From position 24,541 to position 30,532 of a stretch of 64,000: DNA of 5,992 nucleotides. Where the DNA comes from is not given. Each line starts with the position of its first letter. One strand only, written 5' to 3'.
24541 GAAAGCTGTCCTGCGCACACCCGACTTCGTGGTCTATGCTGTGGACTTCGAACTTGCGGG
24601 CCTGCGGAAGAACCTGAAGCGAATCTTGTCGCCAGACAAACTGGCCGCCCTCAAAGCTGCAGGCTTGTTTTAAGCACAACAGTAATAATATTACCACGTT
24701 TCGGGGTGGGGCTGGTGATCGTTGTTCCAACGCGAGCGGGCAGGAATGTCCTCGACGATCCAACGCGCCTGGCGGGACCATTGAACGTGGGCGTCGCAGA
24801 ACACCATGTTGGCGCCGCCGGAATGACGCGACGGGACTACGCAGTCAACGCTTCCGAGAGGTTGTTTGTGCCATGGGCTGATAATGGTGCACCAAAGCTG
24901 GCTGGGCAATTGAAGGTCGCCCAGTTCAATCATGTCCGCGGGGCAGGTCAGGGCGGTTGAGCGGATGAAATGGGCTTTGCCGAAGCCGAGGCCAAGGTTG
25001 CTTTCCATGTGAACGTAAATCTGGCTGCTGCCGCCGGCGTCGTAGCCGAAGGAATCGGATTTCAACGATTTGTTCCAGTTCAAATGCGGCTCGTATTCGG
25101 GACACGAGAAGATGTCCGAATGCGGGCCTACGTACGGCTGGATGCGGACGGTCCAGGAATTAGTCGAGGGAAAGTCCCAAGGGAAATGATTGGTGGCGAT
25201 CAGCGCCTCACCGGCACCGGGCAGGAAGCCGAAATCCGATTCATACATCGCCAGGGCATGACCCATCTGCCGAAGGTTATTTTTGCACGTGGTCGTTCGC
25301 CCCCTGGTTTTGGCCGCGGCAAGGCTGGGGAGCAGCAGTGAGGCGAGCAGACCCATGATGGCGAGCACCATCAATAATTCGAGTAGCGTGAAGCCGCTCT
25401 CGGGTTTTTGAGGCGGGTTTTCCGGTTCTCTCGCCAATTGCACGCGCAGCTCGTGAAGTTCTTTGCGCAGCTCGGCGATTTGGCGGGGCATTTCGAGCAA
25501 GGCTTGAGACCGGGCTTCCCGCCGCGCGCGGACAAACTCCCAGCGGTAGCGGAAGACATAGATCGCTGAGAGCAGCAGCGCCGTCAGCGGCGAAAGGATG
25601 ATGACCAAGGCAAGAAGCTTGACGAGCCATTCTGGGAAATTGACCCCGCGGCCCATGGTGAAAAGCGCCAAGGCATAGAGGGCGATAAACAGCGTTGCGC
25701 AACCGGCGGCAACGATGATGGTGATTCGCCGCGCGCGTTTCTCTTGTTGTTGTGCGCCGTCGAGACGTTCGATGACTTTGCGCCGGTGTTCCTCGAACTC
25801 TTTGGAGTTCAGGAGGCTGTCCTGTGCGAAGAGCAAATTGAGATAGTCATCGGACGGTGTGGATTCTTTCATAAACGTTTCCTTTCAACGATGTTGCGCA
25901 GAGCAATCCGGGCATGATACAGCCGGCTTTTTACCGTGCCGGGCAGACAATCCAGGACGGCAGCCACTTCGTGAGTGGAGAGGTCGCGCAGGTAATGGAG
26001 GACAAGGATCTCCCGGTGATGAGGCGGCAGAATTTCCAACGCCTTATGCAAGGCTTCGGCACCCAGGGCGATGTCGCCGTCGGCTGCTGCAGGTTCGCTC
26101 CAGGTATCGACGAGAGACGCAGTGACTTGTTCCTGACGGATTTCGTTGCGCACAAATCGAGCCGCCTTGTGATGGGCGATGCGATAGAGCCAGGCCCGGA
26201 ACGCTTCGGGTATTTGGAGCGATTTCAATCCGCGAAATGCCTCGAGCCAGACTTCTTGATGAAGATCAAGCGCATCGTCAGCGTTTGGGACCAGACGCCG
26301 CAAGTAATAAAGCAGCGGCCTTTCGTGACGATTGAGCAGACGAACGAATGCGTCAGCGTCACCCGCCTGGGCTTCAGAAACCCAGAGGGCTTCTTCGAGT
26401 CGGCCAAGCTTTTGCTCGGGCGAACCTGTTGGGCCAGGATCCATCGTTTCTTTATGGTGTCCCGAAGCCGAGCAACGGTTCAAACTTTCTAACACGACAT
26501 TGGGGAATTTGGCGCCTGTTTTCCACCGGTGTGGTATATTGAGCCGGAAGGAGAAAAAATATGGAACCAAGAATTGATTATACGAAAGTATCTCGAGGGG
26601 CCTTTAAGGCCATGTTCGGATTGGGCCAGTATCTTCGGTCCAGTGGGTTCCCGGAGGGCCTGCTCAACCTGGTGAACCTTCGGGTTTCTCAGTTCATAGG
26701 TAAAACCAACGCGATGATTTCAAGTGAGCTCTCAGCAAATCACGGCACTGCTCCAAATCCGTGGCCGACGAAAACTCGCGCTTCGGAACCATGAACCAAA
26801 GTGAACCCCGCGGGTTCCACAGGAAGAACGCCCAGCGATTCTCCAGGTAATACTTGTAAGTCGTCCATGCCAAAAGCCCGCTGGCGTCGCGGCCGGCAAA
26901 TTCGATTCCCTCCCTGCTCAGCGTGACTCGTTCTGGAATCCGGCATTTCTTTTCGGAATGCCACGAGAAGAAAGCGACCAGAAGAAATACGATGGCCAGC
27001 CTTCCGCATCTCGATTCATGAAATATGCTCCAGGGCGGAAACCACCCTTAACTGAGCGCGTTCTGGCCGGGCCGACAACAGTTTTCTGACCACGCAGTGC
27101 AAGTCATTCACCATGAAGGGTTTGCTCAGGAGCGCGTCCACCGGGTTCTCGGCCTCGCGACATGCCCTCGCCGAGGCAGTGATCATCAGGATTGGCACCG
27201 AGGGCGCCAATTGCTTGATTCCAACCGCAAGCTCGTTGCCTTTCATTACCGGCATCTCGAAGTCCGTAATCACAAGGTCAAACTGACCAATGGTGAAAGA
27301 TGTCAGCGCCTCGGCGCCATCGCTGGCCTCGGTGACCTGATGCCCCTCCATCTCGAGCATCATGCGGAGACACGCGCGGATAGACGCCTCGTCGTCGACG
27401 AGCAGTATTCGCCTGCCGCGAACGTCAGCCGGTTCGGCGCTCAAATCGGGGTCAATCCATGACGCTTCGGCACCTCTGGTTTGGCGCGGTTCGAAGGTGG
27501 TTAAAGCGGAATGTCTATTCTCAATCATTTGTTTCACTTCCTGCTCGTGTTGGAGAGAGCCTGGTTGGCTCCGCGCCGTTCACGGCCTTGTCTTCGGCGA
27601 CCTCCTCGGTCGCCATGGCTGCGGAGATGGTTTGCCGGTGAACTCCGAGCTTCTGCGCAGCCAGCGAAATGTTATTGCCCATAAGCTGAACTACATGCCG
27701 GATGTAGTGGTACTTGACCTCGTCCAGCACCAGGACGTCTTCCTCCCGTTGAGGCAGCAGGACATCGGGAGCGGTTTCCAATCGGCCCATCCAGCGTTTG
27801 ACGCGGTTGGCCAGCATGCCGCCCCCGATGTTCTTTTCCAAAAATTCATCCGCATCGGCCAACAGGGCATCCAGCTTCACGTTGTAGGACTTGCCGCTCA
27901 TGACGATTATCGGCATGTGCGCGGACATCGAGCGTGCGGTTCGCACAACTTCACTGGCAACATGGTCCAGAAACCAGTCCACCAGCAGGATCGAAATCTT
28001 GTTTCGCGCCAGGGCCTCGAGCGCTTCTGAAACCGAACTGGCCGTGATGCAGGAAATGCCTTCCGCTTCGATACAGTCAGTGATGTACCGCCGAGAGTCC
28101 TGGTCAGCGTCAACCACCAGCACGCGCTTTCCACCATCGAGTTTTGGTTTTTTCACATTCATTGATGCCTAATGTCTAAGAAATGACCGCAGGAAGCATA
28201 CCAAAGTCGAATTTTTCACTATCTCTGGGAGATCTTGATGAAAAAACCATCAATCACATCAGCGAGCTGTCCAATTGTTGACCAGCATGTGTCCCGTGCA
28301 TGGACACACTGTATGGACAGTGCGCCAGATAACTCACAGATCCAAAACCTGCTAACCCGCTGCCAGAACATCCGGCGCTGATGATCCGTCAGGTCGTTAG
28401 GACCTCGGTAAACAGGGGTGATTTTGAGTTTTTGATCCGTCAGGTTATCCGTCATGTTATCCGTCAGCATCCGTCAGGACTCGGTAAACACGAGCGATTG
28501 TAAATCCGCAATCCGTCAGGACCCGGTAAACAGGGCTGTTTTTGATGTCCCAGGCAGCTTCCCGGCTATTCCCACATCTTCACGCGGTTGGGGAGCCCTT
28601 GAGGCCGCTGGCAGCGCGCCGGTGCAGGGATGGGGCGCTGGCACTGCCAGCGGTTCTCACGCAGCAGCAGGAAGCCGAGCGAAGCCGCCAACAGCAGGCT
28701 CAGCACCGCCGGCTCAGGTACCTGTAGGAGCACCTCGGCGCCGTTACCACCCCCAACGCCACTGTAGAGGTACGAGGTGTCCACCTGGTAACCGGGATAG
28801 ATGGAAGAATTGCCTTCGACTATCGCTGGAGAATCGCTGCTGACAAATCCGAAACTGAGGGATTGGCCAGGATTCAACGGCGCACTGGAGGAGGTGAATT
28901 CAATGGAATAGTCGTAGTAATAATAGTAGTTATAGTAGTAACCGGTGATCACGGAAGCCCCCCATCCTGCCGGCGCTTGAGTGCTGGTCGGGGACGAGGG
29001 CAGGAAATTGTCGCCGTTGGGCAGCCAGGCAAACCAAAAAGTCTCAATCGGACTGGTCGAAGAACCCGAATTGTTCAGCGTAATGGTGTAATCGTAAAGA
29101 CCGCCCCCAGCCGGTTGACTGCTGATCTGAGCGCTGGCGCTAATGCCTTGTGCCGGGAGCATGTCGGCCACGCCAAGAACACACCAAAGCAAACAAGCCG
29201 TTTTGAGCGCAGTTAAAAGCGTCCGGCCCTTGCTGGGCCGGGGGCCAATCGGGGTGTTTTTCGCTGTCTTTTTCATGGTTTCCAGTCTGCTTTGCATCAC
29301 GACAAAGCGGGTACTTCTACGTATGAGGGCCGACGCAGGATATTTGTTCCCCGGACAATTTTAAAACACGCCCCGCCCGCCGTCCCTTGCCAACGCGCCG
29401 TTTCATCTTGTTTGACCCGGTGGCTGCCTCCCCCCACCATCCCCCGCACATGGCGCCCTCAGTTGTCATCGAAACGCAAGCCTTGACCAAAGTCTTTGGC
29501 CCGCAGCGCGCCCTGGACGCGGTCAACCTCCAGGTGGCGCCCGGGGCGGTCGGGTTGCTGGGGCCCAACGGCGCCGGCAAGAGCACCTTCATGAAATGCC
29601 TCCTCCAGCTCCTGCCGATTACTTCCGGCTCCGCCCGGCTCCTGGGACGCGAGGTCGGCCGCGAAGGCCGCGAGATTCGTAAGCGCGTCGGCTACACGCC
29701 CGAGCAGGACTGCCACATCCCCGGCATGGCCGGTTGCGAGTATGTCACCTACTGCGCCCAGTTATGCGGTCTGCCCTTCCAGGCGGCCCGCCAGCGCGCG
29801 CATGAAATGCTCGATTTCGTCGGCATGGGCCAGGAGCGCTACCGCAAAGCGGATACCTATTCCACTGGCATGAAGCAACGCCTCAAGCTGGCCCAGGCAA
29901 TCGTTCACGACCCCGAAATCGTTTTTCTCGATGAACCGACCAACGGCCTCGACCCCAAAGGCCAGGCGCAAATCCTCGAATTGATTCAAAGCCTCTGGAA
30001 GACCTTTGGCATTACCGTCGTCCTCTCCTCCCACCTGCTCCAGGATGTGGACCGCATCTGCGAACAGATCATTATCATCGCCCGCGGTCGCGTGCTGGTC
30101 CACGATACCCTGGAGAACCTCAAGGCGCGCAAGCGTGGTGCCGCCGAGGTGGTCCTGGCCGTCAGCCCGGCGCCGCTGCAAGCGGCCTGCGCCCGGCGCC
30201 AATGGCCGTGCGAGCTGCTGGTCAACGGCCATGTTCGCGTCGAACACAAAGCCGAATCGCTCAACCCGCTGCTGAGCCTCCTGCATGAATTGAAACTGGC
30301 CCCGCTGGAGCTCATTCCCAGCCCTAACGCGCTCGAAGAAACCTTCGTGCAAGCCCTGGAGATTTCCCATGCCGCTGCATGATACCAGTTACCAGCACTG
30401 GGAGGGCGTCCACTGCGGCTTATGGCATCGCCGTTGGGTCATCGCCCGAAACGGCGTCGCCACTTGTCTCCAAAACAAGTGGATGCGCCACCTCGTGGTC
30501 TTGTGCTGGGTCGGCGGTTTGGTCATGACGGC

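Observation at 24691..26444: ECF sigma factor translationally coupled to an anti-sigma-position protein whose distal half is a complete prepilin-type pseudopilin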

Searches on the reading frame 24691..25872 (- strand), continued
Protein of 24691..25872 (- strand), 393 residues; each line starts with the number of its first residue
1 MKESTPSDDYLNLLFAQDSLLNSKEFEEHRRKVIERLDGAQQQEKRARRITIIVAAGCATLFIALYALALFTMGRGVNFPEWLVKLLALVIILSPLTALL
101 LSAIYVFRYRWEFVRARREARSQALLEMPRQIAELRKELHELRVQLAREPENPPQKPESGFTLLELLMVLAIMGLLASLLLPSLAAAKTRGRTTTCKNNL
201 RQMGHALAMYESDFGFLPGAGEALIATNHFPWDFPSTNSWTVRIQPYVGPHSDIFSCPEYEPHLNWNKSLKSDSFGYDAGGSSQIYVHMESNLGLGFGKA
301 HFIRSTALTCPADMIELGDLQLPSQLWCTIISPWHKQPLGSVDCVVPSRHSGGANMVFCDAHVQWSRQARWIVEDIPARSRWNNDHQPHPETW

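Call 86: fold_search(model_id=the predicted structure, library=pdb)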
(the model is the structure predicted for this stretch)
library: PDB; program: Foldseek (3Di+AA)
matches with E <= 10: 69; with E <= 0.001: 0
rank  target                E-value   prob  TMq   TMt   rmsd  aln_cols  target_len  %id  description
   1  4mt8_A                1.7e+00  0.23  0.14  0.34   7.7       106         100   16  Structure of the ERS1 dimerization and histidine phosphotransfer domain from Arabidopsis thaliana (released 2014-10-01)
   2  6zvr_A                1.8e+00  0.30  0.20  0.31  30.4       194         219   16  C11 symmetry: Bacterial Vipp1 and PspA are members of the ancient ESCRT-III membrane-remodeling superfamily. (released 2021-08-04)
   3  2iub_F                1.8e+00  0.16  0.17  0.19  25.4       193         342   15  Crystal structure of a divalent metal ion transporter CorA at 2.9 A resolution. (released 2006-08-03)
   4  4i0u_F                1.8e+00  0.14  0.15  0.17  21.1       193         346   14  Improved structure of Thermotoga maritima CorA at 2.7 A resolution (released 2013-03-06)
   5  8qbw                  2.4e+00  0.23  0.20  0.31  27.5       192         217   16  Cryo-EM structure of Vipp1-deltaH6_aa1-219 helical filament with lattice 3 (Vipp1-deltaH6_L3) (released 2024-09-11)
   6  3k29                  2.5e+00  0.30  0.14  0.31  14.4       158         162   16  Structure of a putative YscO homolog CT670 from Chlamydia trachomatis (released 2009-10-13)
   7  4mh6                  2.7e+00  0.16  0.14  0.31  13.8       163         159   10  2.8 Angstrom Crystal Structure of Type III Secretion Protein YscO from Vibrio parahaemolyticus (released 2013-09-11)
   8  4mtx_A                2.8e+00  0.16  0.14  0.34   7.1       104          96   16  Structure of the ERS1 dimerization and histidine phosphotransfer domain from Arabidopsis thaliana (released 2014-10-01)
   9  8tv0_A                2.8e+00  0.14  0.14  0.03  12.3       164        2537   18  XptA2 wild type (released 2023-09-27)
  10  6xmd_B                3.0e+00  0.15  0.15  0.30  27.4       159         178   16  SM Protein Vps45 in Complex with Qa SNARE Tlg2 (1-310) (released 2020-08-19)
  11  7sqc_O2               3.1e+00  0.30  0.20  0.47   5.9       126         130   17  Ciliary C1 central pair apparatus isolated from Chlamydomonas reinhardtii (released 2022-04-13)
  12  2iub_I                3.1e+00  0.12  0.16  0.18  22.3       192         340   15  Crystal structure of a divalent metal ion transporter CorA at 2.9 A resolution. (released 2006-08-03)
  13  9g0c_A                3.3e+00  0.28  0.18  0.40  11.6       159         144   15  Structure of human Mical1 bMERB_V978A_V985A domain:Rab10 complex. (released 2025-07-02)
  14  1jch_A                3.3e+00  0.10  0.12  0.11  15.8       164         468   14  Crystal Structure of Colicin E3 in Complex with its Immunity Protein (released 2001-11-30)
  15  8qbs                  4.2e+00  0.15  0.19  0.32  26.3       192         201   16  Cryo-EM structure of Vipp1-F197K/L200K helical filament with lattice 1 (Vipp1-F197K/L200K_L1) (released 2024-09-11)
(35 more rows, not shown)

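Call 89: find_related_loci(query=A1, collection=metagenome_contigs, flank=3000)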
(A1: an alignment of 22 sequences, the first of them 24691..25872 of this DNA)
Query A1 (393 aa) in metagenome_contigs; peptide patterns used: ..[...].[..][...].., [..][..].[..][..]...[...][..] (x = any residue, [..] = any of these).
600 stretches matched a pattern (row limit reached: there are more); 409 encode a relative of the query (tblastn E <= 1e-3); the best 80 are kept; 80 distinct loci.
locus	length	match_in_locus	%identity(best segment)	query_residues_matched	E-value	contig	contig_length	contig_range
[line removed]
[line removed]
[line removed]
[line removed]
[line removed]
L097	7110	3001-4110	38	9-393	4e-82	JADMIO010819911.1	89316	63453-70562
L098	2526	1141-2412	35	1-392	5e-71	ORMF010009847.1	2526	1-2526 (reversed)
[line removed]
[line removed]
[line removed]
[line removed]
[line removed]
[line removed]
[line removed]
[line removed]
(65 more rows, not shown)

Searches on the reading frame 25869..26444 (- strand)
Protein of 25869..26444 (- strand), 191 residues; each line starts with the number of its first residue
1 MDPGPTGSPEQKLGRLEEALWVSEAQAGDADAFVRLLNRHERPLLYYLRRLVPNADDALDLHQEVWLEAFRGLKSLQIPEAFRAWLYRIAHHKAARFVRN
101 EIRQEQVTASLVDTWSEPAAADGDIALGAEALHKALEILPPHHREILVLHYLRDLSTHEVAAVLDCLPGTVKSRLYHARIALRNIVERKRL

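Call 3: search_protein_families(library=pfam, proteins=[window:25869-26444:-], max_evalue=1)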
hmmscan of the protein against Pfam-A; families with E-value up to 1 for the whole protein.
window:25869-26444:- (191 aa): 5 families
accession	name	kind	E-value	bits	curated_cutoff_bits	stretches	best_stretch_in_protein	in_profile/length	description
PF04542.20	Sigma70_r2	-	4e-15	55.8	24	1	36-101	1-68/71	Sigma-70 region 2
PF08281.18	Sigma70_r4_2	-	8.2e-13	48.2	25.7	1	130-182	2-54/54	Sigma-70, region 4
PF04545.22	Sigma70_r4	-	3e-08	33.5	24.1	1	135-183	1-49/50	Sigma-70, region 4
PF07638.17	Sigma70_ECF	-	0.00064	20.1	21.1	1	129-183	127-180/185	ECF sigma factor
PF00196.25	GerE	-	0.099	12.7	23.5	1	144-174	6-37/57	Bacterial regulatory proteins, luxR family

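Call 4: search_protein_families(library=ncbifam, proteins=[window:25869-26444:-], max_evalue=1)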
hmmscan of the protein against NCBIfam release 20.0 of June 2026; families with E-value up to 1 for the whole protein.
window:25869-26444:- (191 aa): 92 families (the best 25 are shown)
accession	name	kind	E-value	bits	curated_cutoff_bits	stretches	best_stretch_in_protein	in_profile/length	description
NF009171.0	PRK12518.1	equivalog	3.9e-30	105.1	208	1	21-188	17-186/191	RNA polymerase sigma factor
NF009166.1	PRK12513.1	equivalog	6.8e-26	91.2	206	1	25-185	16-185/193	RNA polymerase sigma factor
TIGR02983.1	SigE-fam_strep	subfamily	1.7e-25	89.8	141.55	1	29-187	4-159/162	SigE family RNA polymerase sigma factor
NF008888.0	PRK11922.1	equivalog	1.8e-25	89.9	204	1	12-188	11-198/231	RNA polymerase sigma factor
TIGR02989.1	Sig-70_gvs1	subfamily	8.4e-25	87.5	124.55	1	32-184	2-156/158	RNA polymerase sigma-70 factor, Rhodopirellula/Verrucomicrobium family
NF007227.0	PRK09645.1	subfamily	2.6e-24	86.1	202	1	24-187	6-171/177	sigma-70 family RNA polymerase sigma factor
TIGR02937.1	sigma70-ECF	superfamily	1.6e-22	79.9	42.9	1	31-184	1-163/165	sigma-70 family RNA polymerase sigma factor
TIGR02954.1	Sig70_famx3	hypoth_equivalog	3.6e-22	78.9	188.5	1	20-188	5-169/170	RNA polymerase sigma-70 factor, TIGR02954 family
NF053879.1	RNAPolSigSigVBac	equivalog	1.3e-21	76.9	190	1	33-187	6-156/160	RNA polymerase sigma factor SigV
NF007223.0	PRK09641.1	equivalog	6.7e-21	75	209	1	22-187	9-185/187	RNA polymerase sigma factor SigW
NF004113.0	PRK05602.1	equivalog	7.1e-21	74.8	208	1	22-189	36-204/211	RNA polymerase sigma factor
TIGR02939.1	RpoE_Sigma70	equivalog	1.2e-20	74.3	236.15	1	21-184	10-184/190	RNA polymerase sigma factor RpoE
NF007225.0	PRK09643.1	equivalog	1.9e-20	73.4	190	1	22-187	18-183/204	RNA polymerase sigma factor SigM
TIGR02952.1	Sig70_famx2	equivalog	2.1e-20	73.3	206.45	1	22-183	2-167/170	ECF subfamily RNA polymerase sigma factor, BldN family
NF007216.0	PRK09638.1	equivalog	2.7e-20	72.9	194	1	17-187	4-175/180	RNA polymerase sigma factor SigY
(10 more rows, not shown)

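Call 48: search_solved_structures(query=window:25869-26444:-, max_evalue=1e-8)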
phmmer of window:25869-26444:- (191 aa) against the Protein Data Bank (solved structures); distinct sequences matched with E-value up to 1e-8: 16.
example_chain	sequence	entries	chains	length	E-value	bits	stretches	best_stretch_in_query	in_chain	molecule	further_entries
1or7_A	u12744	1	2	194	1.2e-18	70.9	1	16-187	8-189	RNA polymerase sigma-E factor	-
6jbq_F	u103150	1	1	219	1.8e-18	70.3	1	16-187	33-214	ECF RNA polymerase sigma-E factor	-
6in7_B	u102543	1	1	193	1.7e-16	63.9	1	21-184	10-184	RNA polymerase sigma-H factor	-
8z6g_B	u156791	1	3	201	1.8e-16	63.8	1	20-184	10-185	RNA polymerase sigma factor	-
5wuq_A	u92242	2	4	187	1.4e-15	60.9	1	23-184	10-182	ECF RNA polymerase sigma factor SigW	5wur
7qh5_A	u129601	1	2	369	1.8e-15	60.6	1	23-120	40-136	RNA polymerase sigma factor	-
9m9d_F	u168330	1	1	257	2.1e-13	53.8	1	34-185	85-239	ECF RNA polymerase sigma factor SigE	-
9m9e_F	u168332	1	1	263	2.2e-13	53.8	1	34-185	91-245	ECF RNA polymerase sigma factor SigE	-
9m98_F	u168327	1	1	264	2.2e-13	53.8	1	34-185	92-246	ECF RNA polymerase sigma factor SigE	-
6dv9_F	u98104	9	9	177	1.5e-10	44.5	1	22-185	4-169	ECF RNA polymerase sigma factor SigL | RNA polymerase sigma factor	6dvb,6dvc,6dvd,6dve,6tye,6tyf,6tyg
5or5_A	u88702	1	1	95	9.9e-10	41.8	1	16-98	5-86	ECF RNA polymerase sigma-E factor,ECF RNA polymerase sigma factor SigW,ECF RNA polymerase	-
6jcy_F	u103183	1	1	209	1.1e-09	41.6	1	49-186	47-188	ECF RNA polymerase sigma factor SigH,ECF RNA polymerase sigma factor SigE,ECF RNA polymera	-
2map_A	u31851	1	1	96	1.7e-09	41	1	16-99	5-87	RNA polymerase sigma factor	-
2mao_A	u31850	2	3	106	1.9e-09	40.9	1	16-101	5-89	RNA polymerase sigma factor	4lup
5zx2_F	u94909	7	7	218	3.4e-09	40.1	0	49-186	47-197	ECF RNA polymerase sigma factor SigH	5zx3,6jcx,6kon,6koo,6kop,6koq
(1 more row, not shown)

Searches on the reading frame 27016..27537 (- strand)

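Call 34: search_protein_families(library=pfam, proteins=[window:27016-27537:-], max_evalue=0.001)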
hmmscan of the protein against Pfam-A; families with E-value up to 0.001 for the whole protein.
window:27016-27537:- (173 aa): 1 family
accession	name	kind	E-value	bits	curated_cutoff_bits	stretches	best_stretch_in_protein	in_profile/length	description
PF00072.30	Response_reg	-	5.1e-21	75.4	30.2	1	44-149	1-109/111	Response regulator receiver domain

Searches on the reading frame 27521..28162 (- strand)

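Call 34: search_protein_families(library=pfam, proteins=[window:27521-28162:-], max_evalue=0.001)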
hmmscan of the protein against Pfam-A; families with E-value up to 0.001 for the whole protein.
window:27521-28162:- (213 aa): 3 families
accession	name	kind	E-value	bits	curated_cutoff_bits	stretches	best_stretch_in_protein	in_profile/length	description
PF00072.30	Response_reg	-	1.6e-12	48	30.2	1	14-121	1-110/111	Response regulator receiver domain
PF03709.21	OKR_DC_1_N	-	0.00033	21.3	29.3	1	25-107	7-89/111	Orn/Lys/Arg decarboxylase, N-terminal domain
PF02954.25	HTH_8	-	0.00043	20.4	22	0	151-183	7-39/42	Bacterial regulatory protein, Fis family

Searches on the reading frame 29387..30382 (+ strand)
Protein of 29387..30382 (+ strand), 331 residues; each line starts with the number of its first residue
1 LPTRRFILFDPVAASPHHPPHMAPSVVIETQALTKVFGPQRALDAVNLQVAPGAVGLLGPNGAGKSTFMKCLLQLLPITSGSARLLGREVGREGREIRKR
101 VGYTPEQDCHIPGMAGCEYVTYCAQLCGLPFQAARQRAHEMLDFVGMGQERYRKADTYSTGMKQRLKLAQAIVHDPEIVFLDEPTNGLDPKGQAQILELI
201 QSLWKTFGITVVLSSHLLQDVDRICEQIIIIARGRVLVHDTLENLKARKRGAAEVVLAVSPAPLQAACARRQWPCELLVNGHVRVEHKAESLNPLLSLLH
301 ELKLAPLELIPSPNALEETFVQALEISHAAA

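Call 34: search_protein_families(library=pfam, proteins=[window:29387-30382:+], max_evalue=0.001)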
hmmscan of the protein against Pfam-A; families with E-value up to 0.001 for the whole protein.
window:29387-30382:+ (331 aa): 2 families
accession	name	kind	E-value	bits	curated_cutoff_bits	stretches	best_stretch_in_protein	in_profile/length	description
PF00005.33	ABC_tran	-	6.6e-28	98.5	25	1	43-186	1-137/137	ABC transporter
PF13304.12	AAA_21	-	4e-14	53.8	27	2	145-216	225-298/304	AAA domain, putative AbiEii toxin, Type IV TA system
